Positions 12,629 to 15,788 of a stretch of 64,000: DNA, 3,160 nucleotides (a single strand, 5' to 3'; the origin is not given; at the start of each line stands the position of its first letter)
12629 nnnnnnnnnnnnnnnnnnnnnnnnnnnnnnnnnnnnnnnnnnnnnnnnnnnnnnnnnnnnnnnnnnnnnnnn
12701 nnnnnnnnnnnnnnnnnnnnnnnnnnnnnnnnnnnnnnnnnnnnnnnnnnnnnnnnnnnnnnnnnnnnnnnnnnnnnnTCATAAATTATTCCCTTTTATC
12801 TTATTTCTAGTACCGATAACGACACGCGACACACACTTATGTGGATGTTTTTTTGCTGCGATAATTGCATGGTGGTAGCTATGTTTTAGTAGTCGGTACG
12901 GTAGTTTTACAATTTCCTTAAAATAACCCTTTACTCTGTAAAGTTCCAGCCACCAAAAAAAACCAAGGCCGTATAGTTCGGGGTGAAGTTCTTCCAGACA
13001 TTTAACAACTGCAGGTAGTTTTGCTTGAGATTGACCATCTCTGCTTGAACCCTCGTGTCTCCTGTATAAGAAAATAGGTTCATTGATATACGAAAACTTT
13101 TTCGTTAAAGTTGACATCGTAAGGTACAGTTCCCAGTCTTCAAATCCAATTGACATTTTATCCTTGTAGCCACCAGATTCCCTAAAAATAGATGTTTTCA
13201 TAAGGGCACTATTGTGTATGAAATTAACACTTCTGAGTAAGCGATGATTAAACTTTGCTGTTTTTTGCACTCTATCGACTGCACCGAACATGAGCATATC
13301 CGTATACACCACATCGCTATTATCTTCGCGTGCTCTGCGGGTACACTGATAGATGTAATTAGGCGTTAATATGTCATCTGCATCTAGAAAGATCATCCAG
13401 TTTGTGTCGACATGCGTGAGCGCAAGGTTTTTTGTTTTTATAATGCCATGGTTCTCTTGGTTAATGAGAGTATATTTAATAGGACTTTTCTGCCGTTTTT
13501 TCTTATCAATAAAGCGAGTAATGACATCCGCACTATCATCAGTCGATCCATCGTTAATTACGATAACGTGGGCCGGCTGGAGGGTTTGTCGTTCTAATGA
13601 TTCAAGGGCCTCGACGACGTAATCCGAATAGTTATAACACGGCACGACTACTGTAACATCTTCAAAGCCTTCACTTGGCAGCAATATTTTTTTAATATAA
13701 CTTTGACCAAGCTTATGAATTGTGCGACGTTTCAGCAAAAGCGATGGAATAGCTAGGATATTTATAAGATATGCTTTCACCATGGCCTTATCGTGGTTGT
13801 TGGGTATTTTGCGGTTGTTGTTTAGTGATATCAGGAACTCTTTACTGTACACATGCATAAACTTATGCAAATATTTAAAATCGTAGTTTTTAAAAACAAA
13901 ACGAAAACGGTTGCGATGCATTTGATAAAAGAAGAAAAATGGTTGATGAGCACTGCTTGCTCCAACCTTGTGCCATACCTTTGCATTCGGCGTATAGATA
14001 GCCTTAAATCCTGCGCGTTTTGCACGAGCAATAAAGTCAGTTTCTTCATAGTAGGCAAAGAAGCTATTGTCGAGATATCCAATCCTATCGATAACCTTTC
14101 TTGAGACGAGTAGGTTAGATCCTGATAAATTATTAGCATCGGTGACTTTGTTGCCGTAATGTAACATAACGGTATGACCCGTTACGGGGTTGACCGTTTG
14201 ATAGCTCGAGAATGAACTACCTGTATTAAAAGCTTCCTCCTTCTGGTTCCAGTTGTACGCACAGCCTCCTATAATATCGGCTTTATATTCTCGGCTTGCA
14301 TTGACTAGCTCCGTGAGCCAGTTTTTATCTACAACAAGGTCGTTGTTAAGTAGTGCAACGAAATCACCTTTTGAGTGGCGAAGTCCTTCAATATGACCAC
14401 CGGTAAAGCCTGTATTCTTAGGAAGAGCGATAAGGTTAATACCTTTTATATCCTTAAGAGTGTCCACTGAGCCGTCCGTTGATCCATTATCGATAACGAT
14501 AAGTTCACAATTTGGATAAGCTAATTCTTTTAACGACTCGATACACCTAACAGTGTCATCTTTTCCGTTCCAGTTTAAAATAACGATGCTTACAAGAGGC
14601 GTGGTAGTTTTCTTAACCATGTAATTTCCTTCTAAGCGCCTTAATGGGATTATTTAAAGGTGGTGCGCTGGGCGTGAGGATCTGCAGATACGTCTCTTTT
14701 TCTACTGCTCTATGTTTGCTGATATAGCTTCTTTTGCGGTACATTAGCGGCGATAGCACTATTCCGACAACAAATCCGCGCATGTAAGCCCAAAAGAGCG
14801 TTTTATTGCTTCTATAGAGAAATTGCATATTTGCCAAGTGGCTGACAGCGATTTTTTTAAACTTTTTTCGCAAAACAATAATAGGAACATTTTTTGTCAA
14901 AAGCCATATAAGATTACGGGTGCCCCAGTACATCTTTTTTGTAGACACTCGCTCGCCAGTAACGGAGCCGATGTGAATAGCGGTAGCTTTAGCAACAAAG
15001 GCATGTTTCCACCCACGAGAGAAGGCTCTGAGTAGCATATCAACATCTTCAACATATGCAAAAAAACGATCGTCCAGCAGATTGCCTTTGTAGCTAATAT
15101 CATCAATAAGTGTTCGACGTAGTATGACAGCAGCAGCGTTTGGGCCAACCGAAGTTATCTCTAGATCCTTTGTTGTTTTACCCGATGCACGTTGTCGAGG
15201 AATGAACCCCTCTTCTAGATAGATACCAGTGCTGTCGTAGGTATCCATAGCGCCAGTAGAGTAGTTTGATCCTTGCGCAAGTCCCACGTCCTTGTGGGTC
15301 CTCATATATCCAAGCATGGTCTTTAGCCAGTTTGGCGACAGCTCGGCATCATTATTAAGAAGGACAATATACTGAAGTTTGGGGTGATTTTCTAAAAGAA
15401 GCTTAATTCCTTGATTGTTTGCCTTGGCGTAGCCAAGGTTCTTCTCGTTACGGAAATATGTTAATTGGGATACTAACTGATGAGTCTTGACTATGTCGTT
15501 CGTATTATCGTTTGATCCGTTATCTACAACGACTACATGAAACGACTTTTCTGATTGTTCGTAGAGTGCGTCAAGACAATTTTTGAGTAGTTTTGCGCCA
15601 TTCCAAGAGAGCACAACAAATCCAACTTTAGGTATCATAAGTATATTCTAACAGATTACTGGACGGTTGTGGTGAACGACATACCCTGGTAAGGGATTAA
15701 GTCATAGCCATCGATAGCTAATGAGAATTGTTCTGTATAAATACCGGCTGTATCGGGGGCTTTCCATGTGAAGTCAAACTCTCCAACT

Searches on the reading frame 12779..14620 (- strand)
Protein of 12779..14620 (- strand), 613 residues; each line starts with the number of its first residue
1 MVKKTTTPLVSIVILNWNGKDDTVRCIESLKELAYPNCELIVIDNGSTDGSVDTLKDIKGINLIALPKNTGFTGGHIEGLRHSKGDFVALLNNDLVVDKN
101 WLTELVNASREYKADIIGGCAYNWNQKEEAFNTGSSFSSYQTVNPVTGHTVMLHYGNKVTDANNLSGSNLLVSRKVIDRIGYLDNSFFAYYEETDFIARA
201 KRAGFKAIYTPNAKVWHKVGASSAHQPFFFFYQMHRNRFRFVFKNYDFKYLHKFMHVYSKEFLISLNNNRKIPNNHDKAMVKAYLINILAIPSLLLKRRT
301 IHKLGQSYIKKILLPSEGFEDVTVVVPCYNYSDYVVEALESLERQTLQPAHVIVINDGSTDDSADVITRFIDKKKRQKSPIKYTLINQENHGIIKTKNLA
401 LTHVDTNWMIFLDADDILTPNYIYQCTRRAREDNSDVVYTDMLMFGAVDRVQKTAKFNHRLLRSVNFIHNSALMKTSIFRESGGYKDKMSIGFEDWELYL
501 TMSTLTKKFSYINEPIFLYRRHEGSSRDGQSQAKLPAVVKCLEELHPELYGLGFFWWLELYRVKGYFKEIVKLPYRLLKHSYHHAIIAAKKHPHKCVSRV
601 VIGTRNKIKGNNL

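Call 8: search_protein_families(library=pfam, proteins=[window:12779-14620:-], max_evalue=0.001)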
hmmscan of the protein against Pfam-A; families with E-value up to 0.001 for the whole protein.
window:12779-14620:- (613 aa): 5 families
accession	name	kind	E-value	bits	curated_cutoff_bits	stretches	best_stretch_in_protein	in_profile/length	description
PF00535.33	Glycos_transf_2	-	5.4e-56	189.6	23.3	2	11-143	1-132/168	Glycosyl transferase family 2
PF13641.12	Glyco_tranf_2_3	-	2.6e-27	96.8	27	2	10-236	3-226/230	Glycosyltransferase like family 2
PF10111.15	Glyco_tranf_2_2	-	7.1e-21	75.3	27.3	2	323-525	1-221/276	Glycosyltransferase like family 2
PF13632.12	Glyco_trans_2_3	-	5.1e-13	49.7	27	1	88-219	2-125/198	Glycosyl transferase family group 2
PF13704.12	Glyco_tranf_2_4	-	1.7e-06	28.8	27.5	0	347-419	17-85/98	Glycosyl transferase family 2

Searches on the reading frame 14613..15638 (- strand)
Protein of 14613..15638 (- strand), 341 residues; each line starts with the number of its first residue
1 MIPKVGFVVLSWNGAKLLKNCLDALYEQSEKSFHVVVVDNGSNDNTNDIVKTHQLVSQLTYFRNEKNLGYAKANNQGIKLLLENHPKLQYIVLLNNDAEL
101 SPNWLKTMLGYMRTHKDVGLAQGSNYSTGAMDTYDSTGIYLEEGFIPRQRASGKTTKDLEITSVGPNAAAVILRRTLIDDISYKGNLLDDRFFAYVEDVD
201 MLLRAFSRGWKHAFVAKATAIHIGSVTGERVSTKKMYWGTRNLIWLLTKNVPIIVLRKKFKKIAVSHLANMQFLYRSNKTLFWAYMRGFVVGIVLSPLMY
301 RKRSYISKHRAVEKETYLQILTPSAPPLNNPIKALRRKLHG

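Call 8: search_protein_families(library=pfam, proteins=[window:14613-15638:-], max_evalue=0.001)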
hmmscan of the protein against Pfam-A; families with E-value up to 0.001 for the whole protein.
window:14613-15638:- (341 aa): 4 families
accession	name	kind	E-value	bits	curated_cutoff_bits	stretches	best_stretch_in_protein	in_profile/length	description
PF00535.33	Glycos_transf_2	-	3.1e-23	83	23.3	1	8-134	3-125/168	Glycosyl transferase family 2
PF13641.12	Glyco_tranf_2_3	-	5.6e-14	53.1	27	1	3-222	1-211/230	Glycosyltransferase like family 2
PF13632.12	Glyco_trans_2_3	-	2e-06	28.2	27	1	90-288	1-175/198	Glycosyl transferase family group 2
PF10111.15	Glyco_tranf_2_2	-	0.00075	19.5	27.3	0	30-110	27-104/276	Glycosyltransferase like family 2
